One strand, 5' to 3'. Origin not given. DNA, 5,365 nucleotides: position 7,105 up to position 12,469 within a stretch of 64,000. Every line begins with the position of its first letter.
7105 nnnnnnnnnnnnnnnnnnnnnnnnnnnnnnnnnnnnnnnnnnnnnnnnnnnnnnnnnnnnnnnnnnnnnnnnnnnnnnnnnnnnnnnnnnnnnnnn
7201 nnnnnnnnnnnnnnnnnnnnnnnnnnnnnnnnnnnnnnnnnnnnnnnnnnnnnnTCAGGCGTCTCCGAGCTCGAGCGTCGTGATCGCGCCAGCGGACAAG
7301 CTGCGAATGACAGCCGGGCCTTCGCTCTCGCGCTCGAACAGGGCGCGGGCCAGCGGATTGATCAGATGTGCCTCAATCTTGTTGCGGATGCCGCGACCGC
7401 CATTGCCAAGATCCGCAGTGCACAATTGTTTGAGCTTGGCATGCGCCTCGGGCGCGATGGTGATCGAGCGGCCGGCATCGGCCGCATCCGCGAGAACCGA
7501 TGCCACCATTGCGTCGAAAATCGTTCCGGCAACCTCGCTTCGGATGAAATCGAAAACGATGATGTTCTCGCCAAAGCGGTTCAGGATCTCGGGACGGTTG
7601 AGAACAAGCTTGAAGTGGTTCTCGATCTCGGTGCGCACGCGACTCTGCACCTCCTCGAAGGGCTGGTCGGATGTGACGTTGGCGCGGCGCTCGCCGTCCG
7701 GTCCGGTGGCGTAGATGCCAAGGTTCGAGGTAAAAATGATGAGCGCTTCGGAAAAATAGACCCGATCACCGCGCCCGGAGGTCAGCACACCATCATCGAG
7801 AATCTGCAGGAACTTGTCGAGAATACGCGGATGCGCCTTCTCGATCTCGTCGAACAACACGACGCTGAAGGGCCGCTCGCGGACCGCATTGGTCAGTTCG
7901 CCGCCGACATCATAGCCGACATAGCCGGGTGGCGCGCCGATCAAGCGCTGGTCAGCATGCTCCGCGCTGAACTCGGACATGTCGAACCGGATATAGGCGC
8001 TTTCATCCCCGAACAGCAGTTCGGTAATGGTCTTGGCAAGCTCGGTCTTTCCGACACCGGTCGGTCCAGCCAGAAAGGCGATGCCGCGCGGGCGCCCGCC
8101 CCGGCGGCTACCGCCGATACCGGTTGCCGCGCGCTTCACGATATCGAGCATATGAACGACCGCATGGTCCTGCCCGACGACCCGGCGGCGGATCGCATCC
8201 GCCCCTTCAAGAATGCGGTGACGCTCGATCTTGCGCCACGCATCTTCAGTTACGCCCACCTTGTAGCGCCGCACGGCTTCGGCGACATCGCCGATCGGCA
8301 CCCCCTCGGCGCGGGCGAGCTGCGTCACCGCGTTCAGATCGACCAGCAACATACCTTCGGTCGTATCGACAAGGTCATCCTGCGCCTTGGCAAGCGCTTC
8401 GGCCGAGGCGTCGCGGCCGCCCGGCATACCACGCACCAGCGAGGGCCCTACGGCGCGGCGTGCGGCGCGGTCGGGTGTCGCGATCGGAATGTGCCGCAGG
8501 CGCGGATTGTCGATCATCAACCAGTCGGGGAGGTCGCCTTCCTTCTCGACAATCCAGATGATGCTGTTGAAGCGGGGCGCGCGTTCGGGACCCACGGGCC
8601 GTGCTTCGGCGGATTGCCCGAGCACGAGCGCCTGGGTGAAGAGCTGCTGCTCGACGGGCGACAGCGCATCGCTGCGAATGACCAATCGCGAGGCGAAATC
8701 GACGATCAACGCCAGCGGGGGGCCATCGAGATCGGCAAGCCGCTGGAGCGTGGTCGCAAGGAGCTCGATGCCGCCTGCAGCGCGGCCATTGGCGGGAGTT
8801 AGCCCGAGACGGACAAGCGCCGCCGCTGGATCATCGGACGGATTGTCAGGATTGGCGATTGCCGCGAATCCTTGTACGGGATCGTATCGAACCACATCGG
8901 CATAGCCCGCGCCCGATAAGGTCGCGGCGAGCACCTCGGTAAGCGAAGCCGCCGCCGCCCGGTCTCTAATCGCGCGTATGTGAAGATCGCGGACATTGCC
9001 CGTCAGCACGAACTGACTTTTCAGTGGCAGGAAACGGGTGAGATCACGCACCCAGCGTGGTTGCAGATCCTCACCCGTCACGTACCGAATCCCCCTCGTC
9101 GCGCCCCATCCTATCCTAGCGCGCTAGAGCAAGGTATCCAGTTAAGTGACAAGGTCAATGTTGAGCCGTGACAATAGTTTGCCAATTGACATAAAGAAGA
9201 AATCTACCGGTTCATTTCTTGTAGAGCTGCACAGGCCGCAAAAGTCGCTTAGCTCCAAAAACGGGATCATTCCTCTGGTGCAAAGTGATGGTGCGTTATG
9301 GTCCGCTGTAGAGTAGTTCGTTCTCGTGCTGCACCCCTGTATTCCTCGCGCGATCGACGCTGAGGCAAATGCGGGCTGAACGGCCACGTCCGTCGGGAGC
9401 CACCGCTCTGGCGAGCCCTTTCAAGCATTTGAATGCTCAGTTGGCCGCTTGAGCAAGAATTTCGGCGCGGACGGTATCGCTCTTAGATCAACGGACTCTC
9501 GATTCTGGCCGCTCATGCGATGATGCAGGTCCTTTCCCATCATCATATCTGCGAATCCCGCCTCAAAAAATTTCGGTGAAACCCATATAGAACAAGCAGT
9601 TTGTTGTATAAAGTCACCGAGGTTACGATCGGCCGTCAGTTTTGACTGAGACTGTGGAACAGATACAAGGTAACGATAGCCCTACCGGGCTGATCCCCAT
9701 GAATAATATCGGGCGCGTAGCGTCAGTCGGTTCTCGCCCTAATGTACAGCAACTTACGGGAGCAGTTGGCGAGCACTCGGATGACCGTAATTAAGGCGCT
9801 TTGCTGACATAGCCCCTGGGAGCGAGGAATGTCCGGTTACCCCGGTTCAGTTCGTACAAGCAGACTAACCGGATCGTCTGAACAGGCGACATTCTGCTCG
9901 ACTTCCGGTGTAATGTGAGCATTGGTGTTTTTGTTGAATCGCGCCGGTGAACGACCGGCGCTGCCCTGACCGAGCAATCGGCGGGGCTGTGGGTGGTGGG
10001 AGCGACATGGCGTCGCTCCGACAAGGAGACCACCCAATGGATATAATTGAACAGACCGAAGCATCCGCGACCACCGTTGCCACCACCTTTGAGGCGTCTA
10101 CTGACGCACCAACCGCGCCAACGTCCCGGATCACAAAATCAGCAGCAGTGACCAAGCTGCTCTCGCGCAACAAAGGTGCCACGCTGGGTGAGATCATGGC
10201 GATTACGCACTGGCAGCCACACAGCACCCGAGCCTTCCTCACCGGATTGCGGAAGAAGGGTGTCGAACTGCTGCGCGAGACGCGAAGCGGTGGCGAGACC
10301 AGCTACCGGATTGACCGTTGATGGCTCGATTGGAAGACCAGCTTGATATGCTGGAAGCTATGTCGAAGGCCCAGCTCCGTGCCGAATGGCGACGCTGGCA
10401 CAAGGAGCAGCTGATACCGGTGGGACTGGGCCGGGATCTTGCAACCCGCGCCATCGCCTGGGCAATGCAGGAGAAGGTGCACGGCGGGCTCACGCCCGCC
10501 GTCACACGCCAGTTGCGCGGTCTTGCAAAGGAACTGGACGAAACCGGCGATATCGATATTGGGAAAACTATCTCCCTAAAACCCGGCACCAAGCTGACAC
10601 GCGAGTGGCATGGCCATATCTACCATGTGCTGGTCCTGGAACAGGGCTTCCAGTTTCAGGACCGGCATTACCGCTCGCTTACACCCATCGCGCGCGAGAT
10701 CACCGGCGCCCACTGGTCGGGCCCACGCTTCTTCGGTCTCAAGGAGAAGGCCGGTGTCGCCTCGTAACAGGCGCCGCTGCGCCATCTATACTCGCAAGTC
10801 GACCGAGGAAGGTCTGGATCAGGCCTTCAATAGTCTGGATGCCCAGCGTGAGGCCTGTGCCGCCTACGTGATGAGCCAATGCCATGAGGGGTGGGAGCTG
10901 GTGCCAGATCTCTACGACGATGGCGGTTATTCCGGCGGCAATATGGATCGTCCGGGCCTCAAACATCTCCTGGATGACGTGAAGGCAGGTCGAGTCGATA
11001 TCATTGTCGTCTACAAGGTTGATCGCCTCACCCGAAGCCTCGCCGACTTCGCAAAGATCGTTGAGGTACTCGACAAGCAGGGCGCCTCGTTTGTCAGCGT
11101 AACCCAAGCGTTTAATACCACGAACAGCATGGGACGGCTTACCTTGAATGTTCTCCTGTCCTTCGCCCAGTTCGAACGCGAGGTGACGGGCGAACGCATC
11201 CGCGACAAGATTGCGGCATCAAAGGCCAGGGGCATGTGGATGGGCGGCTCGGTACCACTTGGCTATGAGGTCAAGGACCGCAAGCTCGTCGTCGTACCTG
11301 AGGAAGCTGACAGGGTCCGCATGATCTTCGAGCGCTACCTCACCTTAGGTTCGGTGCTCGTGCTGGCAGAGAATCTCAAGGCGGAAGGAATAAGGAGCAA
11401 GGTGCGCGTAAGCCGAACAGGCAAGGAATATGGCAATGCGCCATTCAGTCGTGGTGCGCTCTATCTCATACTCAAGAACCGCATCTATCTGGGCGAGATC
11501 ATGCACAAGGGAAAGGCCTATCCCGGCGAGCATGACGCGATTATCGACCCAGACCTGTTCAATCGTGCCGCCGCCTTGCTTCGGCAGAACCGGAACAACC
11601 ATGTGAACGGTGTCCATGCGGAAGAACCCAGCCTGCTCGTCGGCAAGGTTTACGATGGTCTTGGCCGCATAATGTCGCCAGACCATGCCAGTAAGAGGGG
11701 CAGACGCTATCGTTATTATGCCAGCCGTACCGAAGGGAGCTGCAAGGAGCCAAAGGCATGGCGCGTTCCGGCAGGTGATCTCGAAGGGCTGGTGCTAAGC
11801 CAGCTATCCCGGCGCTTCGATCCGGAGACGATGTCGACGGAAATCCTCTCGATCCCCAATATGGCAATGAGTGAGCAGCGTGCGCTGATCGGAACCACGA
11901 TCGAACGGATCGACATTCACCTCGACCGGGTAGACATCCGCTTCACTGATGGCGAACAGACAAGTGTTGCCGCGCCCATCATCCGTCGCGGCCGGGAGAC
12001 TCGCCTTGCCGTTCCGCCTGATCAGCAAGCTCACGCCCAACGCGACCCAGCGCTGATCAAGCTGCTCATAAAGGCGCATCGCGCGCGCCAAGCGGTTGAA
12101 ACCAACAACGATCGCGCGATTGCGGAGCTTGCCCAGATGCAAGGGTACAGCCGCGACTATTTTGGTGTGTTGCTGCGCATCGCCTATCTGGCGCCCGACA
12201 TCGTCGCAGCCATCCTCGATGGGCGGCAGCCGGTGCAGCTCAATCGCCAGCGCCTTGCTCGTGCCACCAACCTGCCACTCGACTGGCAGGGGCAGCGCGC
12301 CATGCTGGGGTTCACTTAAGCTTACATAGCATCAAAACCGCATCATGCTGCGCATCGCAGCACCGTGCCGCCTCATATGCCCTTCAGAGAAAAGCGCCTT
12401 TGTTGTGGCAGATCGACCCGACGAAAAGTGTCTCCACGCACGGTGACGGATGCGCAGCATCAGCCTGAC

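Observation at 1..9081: Translationally coupled AAA+ / radical SAM / pseudokinase-helicase-nuclease operon on a tRNA-Phe island: candidate undescribed defence system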

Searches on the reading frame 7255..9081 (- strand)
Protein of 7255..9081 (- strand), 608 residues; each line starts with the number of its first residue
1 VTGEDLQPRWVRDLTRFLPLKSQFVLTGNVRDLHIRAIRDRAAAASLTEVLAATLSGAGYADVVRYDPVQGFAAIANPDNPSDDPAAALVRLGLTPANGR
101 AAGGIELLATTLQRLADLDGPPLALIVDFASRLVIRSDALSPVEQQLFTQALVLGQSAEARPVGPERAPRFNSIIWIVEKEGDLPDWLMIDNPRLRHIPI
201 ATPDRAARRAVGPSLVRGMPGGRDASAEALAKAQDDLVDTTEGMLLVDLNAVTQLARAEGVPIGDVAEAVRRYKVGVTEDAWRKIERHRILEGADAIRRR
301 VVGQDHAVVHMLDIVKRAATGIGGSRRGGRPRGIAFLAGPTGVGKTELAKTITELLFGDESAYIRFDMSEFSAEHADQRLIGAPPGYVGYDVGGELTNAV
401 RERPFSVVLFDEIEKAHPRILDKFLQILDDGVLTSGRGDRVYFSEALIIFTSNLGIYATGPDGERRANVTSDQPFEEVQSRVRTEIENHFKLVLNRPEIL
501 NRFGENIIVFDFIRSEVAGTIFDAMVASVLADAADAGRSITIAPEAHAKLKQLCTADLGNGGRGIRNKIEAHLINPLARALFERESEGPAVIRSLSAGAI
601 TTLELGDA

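Call 8: search_protein_families(library=pfam, proteins=[window:7255-9081:-], max_evalue=0.01)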
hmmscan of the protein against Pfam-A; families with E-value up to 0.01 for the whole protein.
window:7255-9081:- (608 aa): 9 families
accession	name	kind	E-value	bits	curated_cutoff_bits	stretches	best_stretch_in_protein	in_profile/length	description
PF07724.20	AAA_2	-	1.3e-45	155.8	27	1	333-504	4-164/166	AAA domain (Cdc48 subfamily)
PF07728.20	AAA_5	-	1.6e-10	41.5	22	1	336-453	3-122/139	AAA domain (dynein-related subfamily)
PF00004.35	AAA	-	5.6e-05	24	21.2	1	336-430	2-94/131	ATPase family associated with various cellular activities (AAA)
PF13401.12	AAA_22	-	0.00016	22.5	27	1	331-429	4-109/130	AAA domain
PF00158.32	Sigma54_activat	-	0.00045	20.4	20.2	1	336-435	26-124/168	Sigma-54 interaction domain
PF13191.12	AAA_16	-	0.00084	20.3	32.6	0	325-359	18-51/167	AAA ATPase domain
PF13173.12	AAA_14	-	0.0013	19.1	27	1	333-416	3-74/129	AAA domain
PF10431.15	ClpB_D2-small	-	0.0017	18.8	21.9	1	516-587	4-74/81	C-terminal, D2-small domain, of ClpB protein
PF00437.27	T2SSE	-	0.0035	16.5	24.9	1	330-408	140-216/370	Type II/IV secretion system protein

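Call 9: search_protein_families(library=padloc, proteins=[window:7255-9081:-], max_evalue=0.01)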
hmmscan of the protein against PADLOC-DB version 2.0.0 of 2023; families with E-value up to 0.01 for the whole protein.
window:7255-9081:- (608 aa): 4 families
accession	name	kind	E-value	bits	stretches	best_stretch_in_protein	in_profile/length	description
PDLC04606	PDC-M37B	-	5.8e-28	96.1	1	336-454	178-294/390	-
PDLC04605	PDC-M37B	-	6.2e-28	96.1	1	336-454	308-424/518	-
PDLC03838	DolB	-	4.5e-18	63.6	1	276-454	116-278/375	-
PDLC04140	mad8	-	0.00084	16.9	1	332-370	27-67/314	mads_8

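Call 10: search_protein_families(library=ncbifam, proteins=[window:7255-9081:-], max_evalue=0.01)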
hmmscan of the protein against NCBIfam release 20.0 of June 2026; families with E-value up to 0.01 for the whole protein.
window:7255-9081:- (608 aa): 8 families
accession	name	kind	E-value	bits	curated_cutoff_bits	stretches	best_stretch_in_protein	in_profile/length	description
TIGR03346.1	chaperone_ClpB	equivalog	8.5e-75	252.7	1232.1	1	260-588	527-837/853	ATP-dependent chaperone ClpB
TIGR03345.1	VI_ClpV1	equivalog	1.2e-60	205.7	884.95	1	265-588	533-842/852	type VI secretion system ATPase TssH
NF033607.0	disagg_AAA_ClpG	exception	9.8e-60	202.4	1900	1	252-513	546-794/932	AAA family protein disaggregase ClpG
NF033606.1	heat_AAA_ClpK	exception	2.2e-58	197.9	1900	1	265-543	580-846/949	heat shock survival AAA family ATPase ClpK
NF008118.0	PRK10865.1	equivalog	1.4e-57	195.3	1417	1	265-583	535-835/857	ATP-dependent chaperone ClpB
TIGR02639.1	ClpA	equivalog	1.2e-55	189.1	993.15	1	262-588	421-727/734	ATP-dependent Clp protease ATP-binding subunit ClpA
NF008263.0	PRK11034.1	equivalog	7.8e-48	162.9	1350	1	260-582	420-722/758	ATP-dependent Clp protease ATP-binding subunit ClpA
TIGR02640.1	gas_vesic_GvpN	equivalog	0.0081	15.7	266.8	0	394-458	97-164/262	gas vesicle protein GvpN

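Call 43: search_solved_structures(query=window:7255-9081:-, max_evalue=1e-10)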
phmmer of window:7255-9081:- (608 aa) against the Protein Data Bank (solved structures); distinct sequences matched with E-value up to 1e-10: 48.
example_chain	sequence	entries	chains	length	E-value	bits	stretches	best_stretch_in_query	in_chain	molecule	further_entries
4lj4_A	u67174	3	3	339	4e-59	204.1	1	264-589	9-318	Chaperone protein ClpB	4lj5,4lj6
4lj8_A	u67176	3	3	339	1.3e-58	202.4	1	264-589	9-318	Chaperone protein ClpB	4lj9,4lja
4lj7_A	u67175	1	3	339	1.4e-58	202.3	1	264-589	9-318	Chaperone protein ClpB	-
1qvr_A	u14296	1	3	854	2.9e-58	201.2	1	262-589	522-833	ClpB protein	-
9ip0_A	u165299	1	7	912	1.5e-56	195.6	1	258-587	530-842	Chaperone protein ClpB1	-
4fct_A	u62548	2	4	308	1.5e-56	195.5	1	286-589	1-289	Chaperone protein ClpB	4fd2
3j3t_A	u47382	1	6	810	2.5e-56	194.8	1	261-583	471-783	Negative regulator of genetic competence ClpC/MecB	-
4fcv_A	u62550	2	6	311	2.7e-56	194.7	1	286-589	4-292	Chaperone protein ClpB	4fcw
9if4_A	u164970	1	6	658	3e-56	194.6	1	281-590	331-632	ATP-dependent Clp protease ATP-binding subunit ClpC1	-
8a8u_A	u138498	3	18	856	5.6e-56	193.7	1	282-590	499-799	ATP-dependent Clp protease ATP-binding subunit ClpC1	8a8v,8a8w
3j3r_A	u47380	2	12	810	1.7e-55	192.1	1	261-583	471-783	Negative regulator of genetic competence ClpC/MecB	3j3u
7abr_A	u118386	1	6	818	1.8e-55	192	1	261-583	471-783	Negative regulator of genetic competence ClpC/MecB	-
3j3s_A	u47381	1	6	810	1.9e-55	191.9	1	261-583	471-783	Negative regulator of genetic competence ClpC/MecB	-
8ycx_A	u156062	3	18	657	2e-55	191.9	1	281-590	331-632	ATP-dependent Clp protease ATP-binding subunit ClpC1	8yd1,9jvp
6em9_A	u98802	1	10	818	8.2e-55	189.8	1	263-552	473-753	ATP-dependent Clp protease ATP-binding subunit ClpC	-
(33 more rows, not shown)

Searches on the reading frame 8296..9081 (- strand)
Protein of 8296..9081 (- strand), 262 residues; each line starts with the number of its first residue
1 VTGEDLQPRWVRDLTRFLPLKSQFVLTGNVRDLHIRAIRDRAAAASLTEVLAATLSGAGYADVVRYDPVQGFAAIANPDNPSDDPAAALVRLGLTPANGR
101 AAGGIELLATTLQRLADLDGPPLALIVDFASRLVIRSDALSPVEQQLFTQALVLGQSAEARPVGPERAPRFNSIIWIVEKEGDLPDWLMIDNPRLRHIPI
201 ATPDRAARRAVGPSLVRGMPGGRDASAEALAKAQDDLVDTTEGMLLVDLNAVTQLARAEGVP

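Call 98: search_solved_structures(query=A3, max_evalue=10, show_alignments=2)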
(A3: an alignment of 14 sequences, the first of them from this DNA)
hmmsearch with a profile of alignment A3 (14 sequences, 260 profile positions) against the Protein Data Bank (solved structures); distinct sequences matched with E-value up to 10: 11.
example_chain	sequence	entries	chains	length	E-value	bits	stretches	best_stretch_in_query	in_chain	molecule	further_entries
5vc7_A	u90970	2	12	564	0.0024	20.6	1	194-251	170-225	VCP-like ATPase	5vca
5g4g_A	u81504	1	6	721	0.0046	19.6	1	194-251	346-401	VCP-LIKE ATPASE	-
5g4f_A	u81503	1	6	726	0.0047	19.6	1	194-251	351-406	VCP-LIKE ATPASE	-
4d81_A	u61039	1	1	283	0.19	14.4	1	194-257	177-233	AAA ATPase, central domain protein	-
2wt7_B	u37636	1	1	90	0.19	14.3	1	53-100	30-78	TRANSCRIPTION FACTOR MAFB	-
2wty_A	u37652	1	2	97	0.19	14.3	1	53-100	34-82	TRANSCRIPTION FACTOR MAFB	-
4auw_A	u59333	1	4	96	0.2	14.3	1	53-100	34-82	TRANSCRIPTION FACTOR MAFB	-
4d82_A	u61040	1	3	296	0.21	14.2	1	194-257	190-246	AAA ATPase, central domain protein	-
4d80_A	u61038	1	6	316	0.25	14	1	194-257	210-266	AAA ATPASE, CENTRAL DOMAIN PROTEIN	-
4lgm_A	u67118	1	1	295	0.27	13.9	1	194-256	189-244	Vps4 AAA ATPase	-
6vsx_A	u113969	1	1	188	0.41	13.2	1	92-140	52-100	DNA helicase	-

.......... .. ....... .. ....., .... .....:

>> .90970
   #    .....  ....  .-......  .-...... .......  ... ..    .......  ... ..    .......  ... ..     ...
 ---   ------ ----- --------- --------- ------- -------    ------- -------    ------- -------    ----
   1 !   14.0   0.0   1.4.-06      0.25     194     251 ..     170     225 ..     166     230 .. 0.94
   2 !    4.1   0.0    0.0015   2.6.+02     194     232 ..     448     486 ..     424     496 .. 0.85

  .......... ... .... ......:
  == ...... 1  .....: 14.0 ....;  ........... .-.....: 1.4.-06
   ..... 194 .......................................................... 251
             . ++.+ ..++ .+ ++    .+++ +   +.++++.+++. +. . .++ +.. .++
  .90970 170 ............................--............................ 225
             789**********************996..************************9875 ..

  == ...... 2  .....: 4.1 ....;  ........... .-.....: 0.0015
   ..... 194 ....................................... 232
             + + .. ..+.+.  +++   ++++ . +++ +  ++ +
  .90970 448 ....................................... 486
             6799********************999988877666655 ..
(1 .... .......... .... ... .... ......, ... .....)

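Call 99: search_protein_families(library=pfam, alignment_id=A3, max_evalue=1)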
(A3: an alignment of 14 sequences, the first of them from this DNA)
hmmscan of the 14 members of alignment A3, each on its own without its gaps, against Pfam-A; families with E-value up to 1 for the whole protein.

A. member 1, seq(262 aa): 1 family
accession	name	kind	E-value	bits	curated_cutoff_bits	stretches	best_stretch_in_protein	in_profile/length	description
PF18286.6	T3SS_ExsE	-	0.21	12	27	1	109-123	27-41/46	Type III secretion system ExsE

B. families by the number of members that match (of 14 scanned): 7 families
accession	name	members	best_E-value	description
PF09142.17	TruB_C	1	0.0029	tRNA Pseudouridine synthase II, C terminal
PF07848.18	PaaX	1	0.02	PaaX-like protein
PF21587.3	AP5B1_N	1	0.17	AP-5 complex subunit beta-1, N-terminal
PF18286.6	T3SS_ExsE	1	0.21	Type III secretion system ExsE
PF22994.1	RSC4_Ig_like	1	0.21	RSC4 Ig-like domain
PF20723.3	Pellino_RING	1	0.26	Pellino, RING domain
PF13977.11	TetR_C_6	1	0.32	BetI-type transcriptional repressor, C-terminal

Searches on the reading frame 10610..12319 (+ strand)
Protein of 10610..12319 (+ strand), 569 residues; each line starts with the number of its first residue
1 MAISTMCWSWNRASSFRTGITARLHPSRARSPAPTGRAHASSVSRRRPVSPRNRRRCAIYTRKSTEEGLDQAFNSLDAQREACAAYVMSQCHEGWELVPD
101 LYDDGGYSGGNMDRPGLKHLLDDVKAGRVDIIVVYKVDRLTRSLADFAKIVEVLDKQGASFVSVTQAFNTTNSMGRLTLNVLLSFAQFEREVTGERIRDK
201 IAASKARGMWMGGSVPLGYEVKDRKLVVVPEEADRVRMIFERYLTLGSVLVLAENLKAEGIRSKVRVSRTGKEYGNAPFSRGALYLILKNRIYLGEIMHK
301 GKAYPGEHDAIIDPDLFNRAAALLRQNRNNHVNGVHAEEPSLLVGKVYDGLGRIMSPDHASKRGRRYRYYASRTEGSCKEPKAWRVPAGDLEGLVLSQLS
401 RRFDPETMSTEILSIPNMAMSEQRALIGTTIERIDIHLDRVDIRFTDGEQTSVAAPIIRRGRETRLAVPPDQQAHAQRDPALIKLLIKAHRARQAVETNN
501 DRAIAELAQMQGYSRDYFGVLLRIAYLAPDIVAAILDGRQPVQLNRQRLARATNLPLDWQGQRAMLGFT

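Call 59: search_protein_families(library=pfam, proteins=[window:10610-12319:+], max_evalue=0.001)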
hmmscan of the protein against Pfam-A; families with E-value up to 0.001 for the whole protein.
window:10610-12319:+ (569 aa): 2 families
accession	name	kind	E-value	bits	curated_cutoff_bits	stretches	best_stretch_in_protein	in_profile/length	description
PF00239.26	Resolvase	-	1.7e-38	132.4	23.3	1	58-210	2-145/145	Resolvase, N terminal domain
PF07508.19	Recombinase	-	4.9e-13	49.7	21.1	1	230-327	1-102/102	Recombinase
